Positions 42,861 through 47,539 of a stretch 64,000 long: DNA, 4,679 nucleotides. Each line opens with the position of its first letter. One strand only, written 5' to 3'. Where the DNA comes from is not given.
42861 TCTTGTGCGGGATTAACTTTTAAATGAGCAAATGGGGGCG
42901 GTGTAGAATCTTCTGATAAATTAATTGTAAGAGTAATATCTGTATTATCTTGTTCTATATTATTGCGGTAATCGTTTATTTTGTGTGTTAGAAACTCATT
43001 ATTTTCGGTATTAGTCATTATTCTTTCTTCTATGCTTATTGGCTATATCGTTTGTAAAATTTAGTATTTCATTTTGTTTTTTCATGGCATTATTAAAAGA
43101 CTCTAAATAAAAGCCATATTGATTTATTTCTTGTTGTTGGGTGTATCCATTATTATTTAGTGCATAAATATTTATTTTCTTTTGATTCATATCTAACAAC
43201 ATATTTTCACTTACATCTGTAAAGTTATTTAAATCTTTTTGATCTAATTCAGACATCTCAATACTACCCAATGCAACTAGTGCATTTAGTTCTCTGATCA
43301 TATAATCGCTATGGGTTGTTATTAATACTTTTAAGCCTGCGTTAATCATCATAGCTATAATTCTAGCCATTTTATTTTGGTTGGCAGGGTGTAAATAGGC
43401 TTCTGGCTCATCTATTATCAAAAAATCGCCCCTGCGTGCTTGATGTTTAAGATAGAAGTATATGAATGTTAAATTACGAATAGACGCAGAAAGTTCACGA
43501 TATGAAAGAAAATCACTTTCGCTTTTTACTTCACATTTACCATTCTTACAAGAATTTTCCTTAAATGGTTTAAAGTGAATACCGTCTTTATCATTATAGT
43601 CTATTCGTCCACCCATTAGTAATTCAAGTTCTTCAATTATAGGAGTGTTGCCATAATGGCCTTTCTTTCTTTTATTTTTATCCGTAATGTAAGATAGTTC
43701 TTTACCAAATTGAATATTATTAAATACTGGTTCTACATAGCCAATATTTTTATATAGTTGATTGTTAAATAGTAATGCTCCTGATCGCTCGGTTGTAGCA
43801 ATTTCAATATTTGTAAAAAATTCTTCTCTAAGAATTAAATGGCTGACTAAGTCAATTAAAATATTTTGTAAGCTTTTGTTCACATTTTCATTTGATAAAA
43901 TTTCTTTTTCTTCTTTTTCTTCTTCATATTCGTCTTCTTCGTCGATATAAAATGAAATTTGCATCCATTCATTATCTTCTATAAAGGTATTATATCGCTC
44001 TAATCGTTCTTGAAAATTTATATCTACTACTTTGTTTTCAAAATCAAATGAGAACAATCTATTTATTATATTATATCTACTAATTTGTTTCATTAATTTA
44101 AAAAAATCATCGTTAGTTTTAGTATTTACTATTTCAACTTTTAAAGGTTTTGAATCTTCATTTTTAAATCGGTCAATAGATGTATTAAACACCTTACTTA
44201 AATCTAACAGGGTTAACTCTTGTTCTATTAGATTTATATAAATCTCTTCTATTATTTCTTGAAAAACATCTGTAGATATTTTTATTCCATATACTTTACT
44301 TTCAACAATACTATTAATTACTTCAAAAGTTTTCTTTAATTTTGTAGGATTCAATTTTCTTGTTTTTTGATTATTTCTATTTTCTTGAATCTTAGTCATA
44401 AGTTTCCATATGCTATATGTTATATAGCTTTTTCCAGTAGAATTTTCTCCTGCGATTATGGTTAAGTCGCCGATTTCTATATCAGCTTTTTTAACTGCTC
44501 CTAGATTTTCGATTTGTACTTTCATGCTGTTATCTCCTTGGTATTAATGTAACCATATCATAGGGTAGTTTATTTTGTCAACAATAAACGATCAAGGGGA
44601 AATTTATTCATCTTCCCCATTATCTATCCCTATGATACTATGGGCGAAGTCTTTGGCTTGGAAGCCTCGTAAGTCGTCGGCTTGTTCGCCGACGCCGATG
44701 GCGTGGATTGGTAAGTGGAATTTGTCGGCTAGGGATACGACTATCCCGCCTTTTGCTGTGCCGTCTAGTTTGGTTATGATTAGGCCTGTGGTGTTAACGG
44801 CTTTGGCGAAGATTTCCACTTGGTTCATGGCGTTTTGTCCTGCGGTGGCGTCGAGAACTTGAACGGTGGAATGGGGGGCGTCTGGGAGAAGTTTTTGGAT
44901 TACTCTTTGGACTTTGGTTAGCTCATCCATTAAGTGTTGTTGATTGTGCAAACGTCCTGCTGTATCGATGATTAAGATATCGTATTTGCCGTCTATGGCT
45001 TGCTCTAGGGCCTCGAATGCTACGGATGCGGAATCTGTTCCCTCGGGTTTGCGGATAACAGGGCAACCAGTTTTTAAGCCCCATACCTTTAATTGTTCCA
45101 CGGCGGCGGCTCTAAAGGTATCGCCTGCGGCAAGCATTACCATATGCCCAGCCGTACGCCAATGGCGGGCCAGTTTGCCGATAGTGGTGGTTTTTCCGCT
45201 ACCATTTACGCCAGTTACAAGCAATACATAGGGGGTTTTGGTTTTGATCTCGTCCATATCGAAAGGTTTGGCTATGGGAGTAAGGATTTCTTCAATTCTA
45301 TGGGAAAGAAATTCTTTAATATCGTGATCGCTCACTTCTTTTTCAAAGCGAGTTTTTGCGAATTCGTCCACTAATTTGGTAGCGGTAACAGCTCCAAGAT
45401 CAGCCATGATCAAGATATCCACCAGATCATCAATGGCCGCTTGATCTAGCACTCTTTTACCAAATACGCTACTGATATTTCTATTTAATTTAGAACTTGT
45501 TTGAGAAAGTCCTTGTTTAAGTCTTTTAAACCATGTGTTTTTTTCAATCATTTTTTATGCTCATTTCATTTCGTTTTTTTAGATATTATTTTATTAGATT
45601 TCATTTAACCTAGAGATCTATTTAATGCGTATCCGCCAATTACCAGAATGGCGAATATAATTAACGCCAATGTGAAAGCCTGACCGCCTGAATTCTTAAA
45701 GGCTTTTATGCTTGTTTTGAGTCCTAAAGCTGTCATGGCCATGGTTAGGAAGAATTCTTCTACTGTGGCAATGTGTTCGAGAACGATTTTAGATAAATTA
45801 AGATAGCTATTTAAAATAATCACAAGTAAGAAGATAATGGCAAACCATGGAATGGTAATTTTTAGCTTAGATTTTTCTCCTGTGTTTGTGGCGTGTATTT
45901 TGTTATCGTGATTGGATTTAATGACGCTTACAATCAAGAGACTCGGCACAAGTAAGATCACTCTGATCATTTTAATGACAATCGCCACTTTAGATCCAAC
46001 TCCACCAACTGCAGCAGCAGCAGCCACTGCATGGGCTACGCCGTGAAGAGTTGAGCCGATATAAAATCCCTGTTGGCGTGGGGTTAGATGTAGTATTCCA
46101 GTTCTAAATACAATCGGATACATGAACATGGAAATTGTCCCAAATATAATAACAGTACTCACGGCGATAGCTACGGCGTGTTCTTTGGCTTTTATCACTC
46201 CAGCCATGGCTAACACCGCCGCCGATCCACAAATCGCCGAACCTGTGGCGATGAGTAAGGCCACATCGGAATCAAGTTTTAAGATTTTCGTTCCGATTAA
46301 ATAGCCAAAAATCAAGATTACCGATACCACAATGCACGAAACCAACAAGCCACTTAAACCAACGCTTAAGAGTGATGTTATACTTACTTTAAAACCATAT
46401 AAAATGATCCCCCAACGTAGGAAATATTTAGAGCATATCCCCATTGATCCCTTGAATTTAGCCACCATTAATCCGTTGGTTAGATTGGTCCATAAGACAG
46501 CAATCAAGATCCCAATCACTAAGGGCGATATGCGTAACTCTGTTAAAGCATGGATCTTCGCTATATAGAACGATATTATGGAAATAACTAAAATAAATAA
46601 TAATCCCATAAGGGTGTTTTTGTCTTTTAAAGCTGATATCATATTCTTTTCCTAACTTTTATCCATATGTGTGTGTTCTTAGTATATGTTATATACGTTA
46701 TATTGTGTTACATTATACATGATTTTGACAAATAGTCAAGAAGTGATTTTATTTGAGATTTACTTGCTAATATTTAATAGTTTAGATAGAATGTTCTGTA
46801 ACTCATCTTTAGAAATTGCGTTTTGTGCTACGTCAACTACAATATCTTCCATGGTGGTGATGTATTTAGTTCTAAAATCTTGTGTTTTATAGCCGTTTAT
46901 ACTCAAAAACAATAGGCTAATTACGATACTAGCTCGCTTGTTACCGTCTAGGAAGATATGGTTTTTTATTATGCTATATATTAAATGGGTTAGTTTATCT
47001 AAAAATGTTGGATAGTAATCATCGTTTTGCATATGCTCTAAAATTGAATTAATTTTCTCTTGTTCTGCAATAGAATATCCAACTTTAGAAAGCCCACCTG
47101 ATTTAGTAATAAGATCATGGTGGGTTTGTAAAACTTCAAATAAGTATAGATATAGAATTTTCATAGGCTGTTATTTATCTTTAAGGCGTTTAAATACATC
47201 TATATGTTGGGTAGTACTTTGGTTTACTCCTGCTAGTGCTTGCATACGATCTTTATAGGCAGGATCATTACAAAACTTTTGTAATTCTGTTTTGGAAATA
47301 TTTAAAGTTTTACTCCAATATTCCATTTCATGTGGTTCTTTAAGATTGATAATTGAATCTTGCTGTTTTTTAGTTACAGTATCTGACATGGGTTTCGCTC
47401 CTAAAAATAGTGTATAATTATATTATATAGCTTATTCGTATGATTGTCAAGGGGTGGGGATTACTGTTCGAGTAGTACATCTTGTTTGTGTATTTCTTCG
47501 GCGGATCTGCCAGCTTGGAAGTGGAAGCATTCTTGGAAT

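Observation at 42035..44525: Translationally coupled ABC-ATPase plus putative PD-(D/E)xK partner: candidate uncharacterised defence module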

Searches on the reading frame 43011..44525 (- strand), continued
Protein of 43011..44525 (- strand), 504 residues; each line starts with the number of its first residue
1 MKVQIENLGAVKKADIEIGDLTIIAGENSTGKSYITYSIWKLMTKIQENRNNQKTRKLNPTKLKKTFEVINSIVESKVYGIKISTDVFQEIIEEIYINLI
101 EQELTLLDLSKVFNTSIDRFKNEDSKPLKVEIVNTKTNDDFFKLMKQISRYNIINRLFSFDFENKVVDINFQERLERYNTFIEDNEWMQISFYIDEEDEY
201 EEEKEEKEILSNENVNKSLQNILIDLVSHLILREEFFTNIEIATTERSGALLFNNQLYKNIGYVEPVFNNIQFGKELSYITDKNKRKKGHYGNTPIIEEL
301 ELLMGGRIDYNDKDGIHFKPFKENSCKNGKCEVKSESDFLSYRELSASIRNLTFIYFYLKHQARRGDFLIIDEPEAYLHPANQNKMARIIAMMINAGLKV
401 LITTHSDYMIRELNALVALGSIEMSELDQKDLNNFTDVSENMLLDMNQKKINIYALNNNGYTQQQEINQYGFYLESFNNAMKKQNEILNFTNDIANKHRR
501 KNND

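Call 95: search_solved_structures(query=A5, max_evalue=10)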
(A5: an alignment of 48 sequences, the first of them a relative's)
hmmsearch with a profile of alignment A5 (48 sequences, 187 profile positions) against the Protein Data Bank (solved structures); distinct sequences matched with E-value up to 10: 7.
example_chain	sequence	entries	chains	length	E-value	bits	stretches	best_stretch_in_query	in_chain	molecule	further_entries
4m1q_A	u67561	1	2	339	0.26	14.2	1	46-84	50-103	L-lactate dehydrogenase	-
1hh1_A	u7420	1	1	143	0.87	12.4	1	87-127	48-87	HOLLIDAY JUNCTION RESOLVING ENZYME HJC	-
4tkk_A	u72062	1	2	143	0.9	12.4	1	87-127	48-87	Holliday junction resolvase Hjc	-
9hcc_D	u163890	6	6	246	1.4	11.8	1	63-107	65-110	Large ribosomal subunit protein uL2m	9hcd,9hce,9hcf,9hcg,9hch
1ez4_A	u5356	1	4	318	1.6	11.6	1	56-83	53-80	LACTATE DEHYDROGENASE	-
4ce4_D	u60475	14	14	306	1.7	11.5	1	63-105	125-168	MRPL2 | MITORIBOSOMAL PROTEIN UL2M, MRPL2 | 39S ribosomal protein L2, mitochondrial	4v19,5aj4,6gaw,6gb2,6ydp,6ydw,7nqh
9e9c_D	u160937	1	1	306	1.8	11.4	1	63-107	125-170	Large ribosomal subunit protein uL2m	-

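Call 96: search_solved_structures(query=window:43011-44525:-, max_evalue=0.001)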
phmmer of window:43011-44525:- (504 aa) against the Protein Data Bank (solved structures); distinct sequences matched with E-value up to 0.001: 2.
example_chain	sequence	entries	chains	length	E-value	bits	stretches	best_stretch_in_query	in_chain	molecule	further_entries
6p74_A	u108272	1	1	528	0.00017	23.9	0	359-428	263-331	Putative ATP-dependent endonuclease of the OLD family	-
2vf7_A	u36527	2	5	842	0.0002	23.7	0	358-410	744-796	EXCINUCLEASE ABC, SUBUNIT A. | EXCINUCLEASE ABC SUBUNIT A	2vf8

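Call 97: search_dna_similar(query=window:43011-44525:-, collection=phages, mode=protein, max_rows=10)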
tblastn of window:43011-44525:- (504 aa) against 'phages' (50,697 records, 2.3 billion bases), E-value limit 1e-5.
Records with a match: 5; places in all: 5; records where one place covers at least 80% of the query: 0.
Best place of each record, by identity: <60% 5.
By first word of the organism name: Vibrio 5.
By host as written in the record: Vibrio cyclitrophicus 2; Vibrio cyclitrophicus 10N.222.45.E8 1; Vibrio cyclitrophicus 10N.286.55.E6 1; Vibrio sp. 1.
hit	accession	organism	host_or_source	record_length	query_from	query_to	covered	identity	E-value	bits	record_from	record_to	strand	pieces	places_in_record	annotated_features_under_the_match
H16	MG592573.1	Vibrio phage 1.202.O._10N.222.45.E8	Vibrio cyclitrophicus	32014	336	431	19%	49.0%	2e-14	83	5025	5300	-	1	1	AAA domain protein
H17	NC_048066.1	Vibrio phage 1.202.O._10N.222.45.E8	Vibrio cyclitrophicus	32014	336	431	19%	49.0%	2e-14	83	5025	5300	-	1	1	AAA family ATPase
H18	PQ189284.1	Vibrio phage 10N.222.45.E8_PE001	Vibrio cyclitrophicus 10N.222.45.E8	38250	336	431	19%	49.0%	2e-14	83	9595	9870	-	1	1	hypothetical protein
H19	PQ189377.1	Vibrio phage 10N.286.55.E6_PE002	Vibrio cyclitrophicus 10N.286.55.E6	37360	363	425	13%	38.1%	1e-7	61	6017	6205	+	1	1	hypothetical protein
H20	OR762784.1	Vibrio phage L9-1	Vibrio sp.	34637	363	410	10%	45.8%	3e-6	56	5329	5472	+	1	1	hypothetical protein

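Call 98: search_protein_families(library=phrogs, proteins=[window:43011-44525:-], max_evalue=0.01)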
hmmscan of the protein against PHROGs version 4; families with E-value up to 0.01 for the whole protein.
window:43011-44525:- (504 aa): 6 families
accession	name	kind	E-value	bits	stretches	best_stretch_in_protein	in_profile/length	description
phrog_13167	-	unknown function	1.6e-28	100.8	1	263-474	249-444/477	-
phrog_14430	-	unknown function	6e-22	79.5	1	1-455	3-431/444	-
phrog_4747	-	unknown function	6.9e-14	52.8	2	362-413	330-382/610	-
phrog_3940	-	unknown function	3.8e-09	36.9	1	354-454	242-352/537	-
phrog_21420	-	unknown function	1.2e-07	31.6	1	366-423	526-583/654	-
phrog_7507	-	unknown function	2.3e-06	28.2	1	2-418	6-458/483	-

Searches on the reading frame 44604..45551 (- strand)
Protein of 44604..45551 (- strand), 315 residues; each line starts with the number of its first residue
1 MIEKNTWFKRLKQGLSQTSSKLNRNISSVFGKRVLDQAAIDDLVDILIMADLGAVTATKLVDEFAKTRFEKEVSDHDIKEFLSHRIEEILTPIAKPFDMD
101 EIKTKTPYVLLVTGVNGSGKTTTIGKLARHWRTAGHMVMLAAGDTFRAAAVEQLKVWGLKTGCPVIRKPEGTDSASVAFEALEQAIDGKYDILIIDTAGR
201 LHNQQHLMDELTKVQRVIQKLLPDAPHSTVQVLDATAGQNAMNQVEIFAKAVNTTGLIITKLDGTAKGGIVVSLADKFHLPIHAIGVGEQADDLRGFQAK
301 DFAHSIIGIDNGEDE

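Call 49: list_cluster_members(proteins=[P0001, P0002, window:44604-45551:-, window:40851-41993:+])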
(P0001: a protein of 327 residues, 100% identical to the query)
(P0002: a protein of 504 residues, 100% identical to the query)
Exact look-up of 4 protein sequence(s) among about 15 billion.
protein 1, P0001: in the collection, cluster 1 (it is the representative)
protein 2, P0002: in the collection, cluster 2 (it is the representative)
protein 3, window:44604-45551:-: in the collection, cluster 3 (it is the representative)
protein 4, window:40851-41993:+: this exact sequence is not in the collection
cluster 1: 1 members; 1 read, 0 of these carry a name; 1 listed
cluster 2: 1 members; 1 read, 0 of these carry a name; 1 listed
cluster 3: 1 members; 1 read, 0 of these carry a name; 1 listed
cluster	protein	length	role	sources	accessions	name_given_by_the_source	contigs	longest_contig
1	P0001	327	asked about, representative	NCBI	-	-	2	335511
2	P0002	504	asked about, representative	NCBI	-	-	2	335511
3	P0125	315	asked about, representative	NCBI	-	-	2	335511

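Call 55: search_protein_families(library=pfam, proteins=[window:44604-45551:-], max_evalue=0.001)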
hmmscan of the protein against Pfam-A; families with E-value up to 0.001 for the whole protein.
window:44604-45551:- (315 aa): 11 families
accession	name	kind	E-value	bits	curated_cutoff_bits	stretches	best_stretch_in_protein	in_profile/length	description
PF00448.28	SRP54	-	3.4e-70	236.1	22.7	1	108-307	2-195/196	SRP54-type protein, GTPase domain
PF02881.24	SRP54_N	-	7.3e-09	36.2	22.4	1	19-76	2-64/75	SRP54-type protein, helical bundle domain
PF13604.12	AAA_30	-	4.6e-08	33.4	27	1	102-205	13-104/191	AAA domain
PF06414.18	Zeta_toxin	-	6.8e-07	29.4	22.3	1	103-213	12-119/199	Zeta toxin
PF02492.25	cobW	-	2.5e-06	27.7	20.7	1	109-265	2-156/180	CobW/HypB/UreG, nucleotide-binding domain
PF13207.12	AAA_17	-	4.3e-06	27.5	27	1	113-214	1-96/136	AAA domain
PF13191.12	AAA_16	-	1.4e-05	26.1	32.6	1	100-235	17-140/167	AAA ATPase domain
PF13401.12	AAA_22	-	2.6e-05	25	27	1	105-214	3-107/130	AAA domain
PF05729.18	NACHT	-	7.9e-05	23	26.7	0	109-133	2-26/167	NACHT domain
PF13245.12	AAA_19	-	0.00019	22.1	25.1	1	108-216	12-119/134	AAA domain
PF09848.15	SLFN-g3_helicase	-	0.0007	19.4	24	1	108-234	2-122/354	Schlafen group 3, DNA/RNA helicase domain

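Call 76: find_encoding_contigs(protein=window:44604-45551:-, flank=1000, max_places=2)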
Protein window:44604-45551:- (315 aa): no gene with exactly this product is on record in the collection.

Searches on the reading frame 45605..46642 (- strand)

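Call 55: search_protein_families(library=pfam, proteins=[window:45605-46642:-], max_evalue=0.001)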
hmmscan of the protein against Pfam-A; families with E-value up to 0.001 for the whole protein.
window:45605-46642:- (345 aa): 1 family
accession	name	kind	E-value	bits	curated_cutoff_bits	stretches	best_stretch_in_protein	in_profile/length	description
PF03601.19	Cons_hypoth698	-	1.2e-78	264.6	24.5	1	13-325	2-303/304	Conserved hypothetical protein 698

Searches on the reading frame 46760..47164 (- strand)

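Call 55: search_protein_families(library=pfam, proteins=[window:46760-47164:-], max_evalue=0.001)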
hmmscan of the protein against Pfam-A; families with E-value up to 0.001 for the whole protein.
window:46760-47164:- (134 aa): 1 family
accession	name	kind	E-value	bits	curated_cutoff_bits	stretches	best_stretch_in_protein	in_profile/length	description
PF02661.23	Fic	-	1.1e-10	42.6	24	1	9-87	5-93/93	Fic/DOC family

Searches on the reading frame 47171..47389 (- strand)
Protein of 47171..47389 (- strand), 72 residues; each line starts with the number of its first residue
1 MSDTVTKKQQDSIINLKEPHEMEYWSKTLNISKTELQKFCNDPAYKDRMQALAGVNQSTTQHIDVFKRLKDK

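Call 55: search_protein_families(library=pfam, proteins=[window:47171-47389:-], max_evalue=0.001)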
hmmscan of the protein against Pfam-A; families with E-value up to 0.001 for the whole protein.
window:47171-47389:- (72 aa): 1 family
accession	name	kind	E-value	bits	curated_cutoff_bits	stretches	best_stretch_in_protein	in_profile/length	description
PF12244.13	DUF3606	-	4.8e-07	29.9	24.3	1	9-37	8-36/54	Protein of unknown function (DUF3606)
